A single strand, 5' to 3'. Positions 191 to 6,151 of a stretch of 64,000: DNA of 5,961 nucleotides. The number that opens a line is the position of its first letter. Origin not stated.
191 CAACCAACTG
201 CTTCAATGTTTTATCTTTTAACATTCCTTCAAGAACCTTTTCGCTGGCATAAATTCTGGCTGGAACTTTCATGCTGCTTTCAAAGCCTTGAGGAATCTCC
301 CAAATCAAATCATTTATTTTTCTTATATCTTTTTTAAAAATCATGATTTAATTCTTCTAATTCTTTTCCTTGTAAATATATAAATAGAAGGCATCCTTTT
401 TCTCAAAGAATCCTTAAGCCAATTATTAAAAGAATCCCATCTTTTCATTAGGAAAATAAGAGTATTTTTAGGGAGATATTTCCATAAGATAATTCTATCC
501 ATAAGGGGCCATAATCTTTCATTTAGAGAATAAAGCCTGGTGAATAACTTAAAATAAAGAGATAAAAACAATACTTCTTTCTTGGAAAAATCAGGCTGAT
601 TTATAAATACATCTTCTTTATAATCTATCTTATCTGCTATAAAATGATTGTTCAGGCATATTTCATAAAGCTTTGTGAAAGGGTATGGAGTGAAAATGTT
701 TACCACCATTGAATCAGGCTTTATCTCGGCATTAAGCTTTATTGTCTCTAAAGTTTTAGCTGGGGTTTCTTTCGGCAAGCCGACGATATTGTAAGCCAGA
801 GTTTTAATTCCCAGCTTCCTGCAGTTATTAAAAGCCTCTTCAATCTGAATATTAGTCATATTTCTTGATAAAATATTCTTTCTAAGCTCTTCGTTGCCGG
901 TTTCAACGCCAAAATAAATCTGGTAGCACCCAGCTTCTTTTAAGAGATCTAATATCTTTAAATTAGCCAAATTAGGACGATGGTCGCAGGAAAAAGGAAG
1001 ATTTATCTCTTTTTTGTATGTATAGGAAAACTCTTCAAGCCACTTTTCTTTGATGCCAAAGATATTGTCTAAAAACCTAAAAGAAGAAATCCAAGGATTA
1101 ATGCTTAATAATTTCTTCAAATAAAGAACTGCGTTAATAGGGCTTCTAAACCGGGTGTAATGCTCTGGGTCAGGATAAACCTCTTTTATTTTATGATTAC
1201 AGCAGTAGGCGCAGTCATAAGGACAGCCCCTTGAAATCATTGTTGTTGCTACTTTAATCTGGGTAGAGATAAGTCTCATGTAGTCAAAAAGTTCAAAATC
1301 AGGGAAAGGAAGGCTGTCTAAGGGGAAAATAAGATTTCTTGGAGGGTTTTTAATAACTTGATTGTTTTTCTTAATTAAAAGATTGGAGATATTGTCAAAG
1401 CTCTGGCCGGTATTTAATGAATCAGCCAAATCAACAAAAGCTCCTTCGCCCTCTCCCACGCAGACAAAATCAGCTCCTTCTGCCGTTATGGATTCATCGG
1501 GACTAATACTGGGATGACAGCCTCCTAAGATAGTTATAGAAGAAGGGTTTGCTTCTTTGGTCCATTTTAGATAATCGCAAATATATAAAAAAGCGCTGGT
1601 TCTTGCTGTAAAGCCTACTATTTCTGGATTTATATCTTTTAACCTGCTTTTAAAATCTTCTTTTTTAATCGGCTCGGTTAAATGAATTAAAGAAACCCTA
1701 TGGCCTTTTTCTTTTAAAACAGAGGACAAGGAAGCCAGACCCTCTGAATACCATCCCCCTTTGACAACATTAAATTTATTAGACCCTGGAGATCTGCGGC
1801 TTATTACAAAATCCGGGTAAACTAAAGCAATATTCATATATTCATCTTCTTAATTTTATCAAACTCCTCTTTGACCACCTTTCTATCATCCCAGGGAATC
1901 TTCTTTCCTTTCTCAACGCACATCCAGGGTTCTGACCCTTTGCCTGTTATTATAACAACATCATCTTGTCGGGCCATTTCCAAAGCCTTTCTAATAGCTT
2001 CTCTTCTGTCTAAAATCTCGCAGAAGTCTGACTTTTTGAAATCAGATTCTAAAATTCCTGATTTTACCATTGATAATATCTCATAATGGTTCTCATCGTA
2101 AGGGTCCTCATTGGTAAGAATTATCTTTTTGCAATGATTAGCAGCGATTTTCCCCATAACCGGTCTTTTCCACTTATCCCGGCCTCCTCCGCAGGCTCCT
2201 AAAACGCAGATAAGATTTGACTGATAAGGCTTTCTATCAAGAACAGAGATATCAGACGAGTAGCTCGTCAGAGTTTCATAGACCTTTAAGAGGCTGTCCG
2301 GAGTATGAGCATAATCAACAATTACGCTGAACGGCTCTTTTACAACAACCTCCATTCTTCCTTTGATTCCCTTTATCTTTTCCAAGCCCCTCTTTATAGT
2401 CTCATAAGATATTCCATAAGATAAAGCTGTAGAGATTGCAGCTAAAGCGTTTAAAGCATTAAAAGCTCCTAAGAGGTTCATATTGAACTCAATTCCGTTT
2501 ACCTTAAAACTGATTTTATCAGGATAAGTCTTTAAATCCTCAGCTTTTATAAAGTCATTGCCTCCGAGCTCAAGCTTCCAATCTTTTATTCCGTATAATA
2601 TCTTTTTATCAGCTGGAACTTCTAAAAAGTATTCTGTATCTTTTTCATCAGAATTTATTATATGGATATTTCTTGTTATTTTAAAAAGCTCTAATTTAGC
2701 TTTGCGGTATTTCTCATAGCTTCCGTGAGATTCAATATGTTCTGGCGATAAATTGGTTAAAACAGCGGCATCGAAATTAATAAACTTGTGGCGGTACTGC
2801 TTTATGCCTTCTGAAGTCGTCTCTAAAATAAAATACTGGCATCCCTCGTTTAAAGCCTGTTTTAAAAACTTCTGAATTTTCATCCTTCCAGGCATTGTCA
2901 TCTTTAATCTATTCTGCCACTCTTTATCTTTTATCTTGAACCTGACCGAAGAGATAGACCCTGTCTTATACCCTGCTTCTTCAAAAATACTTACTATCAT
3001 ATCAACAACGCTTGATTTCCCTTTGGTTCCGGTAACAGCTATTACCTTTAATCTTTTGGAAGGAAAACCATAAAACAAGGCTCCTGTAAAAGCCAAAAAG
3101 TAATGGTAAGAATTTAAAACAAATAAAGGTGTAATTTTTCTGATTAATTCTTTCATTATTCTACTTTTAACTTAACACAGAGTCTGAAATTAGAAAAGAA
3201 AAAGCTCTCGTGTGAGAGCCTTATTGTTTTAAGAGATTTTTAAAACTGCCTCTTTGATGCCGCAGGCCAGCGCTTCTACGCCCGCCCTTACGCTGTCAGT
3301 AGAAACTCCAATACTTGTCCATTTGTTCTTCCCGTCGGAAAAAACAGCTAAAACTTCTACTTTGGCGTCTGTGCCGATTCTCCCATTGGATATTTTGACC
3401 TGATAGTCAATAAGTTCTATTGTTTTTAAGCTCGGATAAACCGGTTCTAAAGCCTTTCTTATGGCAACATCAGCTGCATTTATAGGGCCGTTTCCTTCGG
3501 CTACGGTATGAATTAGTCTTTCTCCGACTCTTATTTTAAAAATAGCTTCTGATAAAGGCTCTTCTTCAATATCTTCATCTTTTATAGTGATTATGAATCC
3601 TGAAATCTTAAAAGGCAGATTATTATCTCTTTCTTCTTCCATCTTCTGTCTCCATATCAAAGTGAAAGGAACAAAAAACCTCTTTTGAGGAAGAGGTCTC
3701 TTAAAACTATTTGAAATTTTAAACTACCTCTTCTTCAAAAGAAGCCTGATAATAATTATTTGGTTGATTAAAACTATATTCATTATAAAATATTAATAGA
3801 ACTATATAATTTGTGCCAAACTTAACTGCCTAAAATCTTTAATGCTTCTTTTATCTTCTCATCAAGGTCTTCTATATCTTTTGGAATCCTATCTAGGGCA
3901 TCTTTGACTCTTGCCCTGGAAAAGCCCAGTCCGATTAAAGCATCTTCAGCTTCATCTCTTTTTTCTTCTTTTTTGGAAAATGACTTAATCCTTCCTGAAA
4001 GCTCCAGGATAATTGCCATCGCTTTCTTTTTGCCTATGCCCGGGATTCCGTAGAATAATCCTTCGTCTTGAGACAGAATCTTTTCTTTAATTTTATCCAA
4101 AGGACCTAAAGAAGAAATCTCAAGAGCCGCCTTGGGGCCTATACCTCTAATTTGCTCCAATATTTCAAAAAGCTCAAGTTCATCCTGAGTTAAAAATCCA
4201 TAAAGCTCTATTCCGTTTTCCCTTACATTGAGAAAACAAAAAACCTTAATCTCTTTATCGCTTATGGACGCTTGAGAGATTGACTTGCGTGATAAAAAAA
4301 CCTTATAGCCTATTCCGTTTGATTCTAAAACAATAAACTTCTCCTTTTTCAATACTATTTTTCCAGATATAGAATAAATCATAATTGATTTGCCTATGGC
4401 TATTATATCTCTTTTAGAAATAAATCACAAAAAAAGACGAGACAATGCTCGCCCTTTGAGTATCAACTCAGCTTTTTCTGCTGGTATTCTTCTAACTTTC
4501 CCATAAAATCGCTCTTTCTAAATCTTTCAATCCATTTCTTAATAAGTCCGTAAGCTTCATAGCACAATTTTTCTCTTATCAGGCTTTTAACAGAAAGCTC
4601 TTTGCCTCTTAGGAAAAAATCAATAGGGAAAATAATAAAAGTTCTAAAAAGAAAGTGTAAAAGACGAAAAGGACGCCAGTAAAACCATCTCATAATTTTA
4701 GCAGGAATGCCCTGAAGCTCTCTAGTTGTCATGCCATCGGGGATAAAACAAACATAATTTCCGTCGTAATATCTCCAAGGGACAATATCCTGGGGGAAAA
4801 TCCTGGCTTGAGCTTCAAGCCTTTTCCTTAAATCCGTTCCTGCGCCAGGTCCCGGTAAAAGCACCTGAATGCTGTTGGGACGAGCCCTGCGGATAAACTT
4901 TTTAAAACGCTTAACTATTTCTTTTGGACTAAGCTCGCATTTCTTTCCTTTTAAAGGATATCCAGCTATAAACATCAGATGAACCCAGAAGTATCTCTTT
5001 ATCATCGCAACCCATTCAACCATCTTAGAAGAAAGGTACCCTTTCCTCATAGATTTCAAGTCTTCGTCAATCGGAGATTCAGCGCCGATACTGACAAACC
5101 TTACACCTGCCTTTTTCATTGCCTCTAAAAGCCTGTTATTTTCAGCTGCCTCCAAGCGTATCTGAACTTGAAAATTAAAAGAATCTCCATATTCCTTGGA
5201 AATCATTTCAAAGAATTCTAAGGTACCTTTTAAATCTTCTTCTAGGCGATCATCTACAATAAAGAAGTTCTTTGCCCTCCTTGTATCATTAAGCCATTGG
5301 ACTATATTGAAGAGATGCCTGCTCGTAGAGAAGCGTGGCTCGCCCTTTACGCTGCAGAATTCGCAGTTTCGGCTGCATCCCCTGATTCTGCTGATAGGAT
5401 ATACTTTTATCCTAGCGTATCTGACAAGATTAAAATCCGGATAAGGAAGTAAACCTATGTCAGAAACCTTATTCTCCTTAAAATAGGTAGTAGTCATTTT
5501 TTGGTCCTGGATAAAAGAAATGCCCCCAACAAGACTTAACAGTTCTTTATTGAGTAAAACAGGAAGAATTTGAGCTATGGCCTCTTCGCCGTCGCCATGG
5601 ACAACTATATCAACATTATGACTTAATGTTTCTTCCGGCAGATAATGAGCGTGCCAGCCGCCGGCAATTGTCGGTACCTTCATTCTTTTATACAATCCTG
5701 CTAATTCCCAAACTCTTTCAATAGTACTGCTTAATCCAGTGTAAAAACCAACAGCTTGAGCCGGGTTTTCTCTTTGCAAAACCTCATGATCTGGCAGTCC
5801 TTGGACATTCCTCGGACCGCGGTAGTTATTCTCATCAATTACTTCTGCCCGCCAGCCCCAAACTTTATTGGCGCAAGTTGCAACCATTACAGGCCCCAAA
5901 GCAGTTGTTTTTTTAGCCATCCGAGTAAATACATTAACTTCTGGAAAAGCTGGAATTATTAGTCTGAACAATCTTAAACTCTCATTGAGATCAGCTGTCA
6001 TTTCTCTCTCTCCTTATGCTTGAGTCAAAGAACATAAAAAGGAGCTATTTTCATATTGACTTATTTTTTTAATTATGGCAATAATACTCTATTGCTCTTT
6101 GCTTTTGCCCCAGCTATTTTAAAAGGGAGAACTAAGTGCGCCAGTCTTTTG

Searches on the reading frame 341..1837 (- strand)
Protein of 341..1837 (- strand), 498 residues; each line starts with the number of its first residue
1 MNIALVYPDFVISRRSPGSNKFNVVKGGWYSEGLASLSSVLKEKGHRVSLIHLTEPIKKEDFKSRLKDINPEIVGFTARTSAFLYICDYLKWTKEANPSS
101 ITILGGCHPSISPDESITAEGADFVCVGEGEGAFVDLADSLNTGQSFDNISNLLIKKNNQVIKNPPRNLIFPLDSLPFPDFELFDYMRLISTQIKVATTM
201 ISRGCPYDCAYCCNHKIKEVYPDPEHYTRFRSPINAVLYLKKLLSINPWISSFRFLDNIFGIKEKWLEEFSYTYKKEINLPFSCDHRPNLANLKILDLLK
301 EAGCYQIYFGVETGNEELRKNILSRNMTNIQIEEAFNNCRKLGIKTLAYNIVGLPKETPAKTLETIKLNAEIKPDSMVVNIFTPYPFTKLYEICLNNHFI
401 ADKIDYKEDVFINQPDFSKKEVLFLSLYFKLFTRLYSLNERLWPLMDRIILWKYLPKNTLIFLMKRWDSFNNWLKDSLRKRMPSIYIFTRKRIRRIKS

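Call 60: search_protein_families(library=pfam, proteins=[window:341-1837:-], max_evalue=0.00001)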
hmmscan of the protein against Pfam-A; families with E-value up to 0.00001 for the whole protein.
window:341-1837:- (498 aa): 2 families
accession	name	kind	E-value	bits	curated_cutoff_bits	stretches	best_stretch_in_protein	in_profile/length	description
PF02310.24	B12-binding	-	4.9e-19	68.8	32.1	1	24-137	7-120/121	B12 binding domain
PF04055.27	Radical_SAM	-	5.8e-19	69.3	29.5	1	201-368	3-165/166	Radical SAM superfamily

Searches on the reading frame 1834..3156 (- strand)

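Call 60: search_protein_families(library=pfam, proteins=[window:1834-3156:-], max_evalue=0.00001)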
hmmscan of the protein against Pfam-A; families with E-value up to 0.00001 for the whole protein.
window:1834-3156:- (440 aa): 2 families
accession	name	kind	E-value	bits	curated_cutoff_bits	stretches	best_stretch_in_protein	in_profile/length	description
PF08245.18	Mur_ligase_M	-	2.4e-40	139.1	24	1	41-243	1-199/200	Mur ligase middle domain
PF02875.26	Mur_ligase_C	-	2.8e-23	83.6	28.4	1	266-407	1-127/127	Mur ligase, glutamate ligase domain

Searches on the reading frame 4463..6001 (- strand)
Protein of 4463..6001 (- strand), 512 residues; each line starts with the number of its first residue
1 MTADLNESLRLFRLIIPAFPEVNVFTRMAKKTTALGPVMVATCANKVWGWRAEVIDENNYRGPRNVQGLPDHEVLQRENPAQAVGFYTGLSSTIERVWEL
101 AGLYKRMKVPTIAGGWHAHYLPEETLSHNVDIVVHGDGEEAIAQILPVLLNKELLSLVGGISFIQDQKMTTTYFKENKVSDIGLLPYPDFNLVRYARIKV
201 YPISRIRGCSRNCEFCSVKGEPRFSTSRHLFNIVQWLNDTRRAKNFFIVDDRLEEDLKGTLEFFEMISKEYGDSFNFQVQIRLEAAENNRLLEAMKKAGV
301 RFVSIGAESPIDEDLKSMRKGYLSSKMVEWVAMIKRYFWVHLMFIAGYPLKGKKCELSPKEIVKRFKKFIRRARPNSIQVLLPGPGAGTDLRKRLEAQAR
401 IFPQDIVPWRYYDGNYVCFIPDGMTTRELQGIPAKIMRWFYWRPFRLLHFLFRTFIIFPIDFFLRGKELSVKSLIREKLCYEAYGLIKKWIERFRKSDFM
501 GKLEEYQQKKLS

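Call 60: search_protein_families(library=pfam, proteins=[window:4463-6001:-], max_evalue=0.00001)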
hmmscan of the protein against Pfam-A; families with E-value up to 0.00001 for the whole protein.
window:4463-6001:- (512 aa): 2 families
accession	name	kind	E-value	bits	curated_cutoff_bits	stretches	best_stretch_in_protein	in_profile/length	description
PF04055.27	Radical_SAM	-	2.3e-10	41.3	29.5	1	204-349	2-152/166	Radical SAM superfamily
PF02310.24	B12-binding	-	4.3e-09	36.7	32.1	1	34-145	14-120/121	B12 binding domain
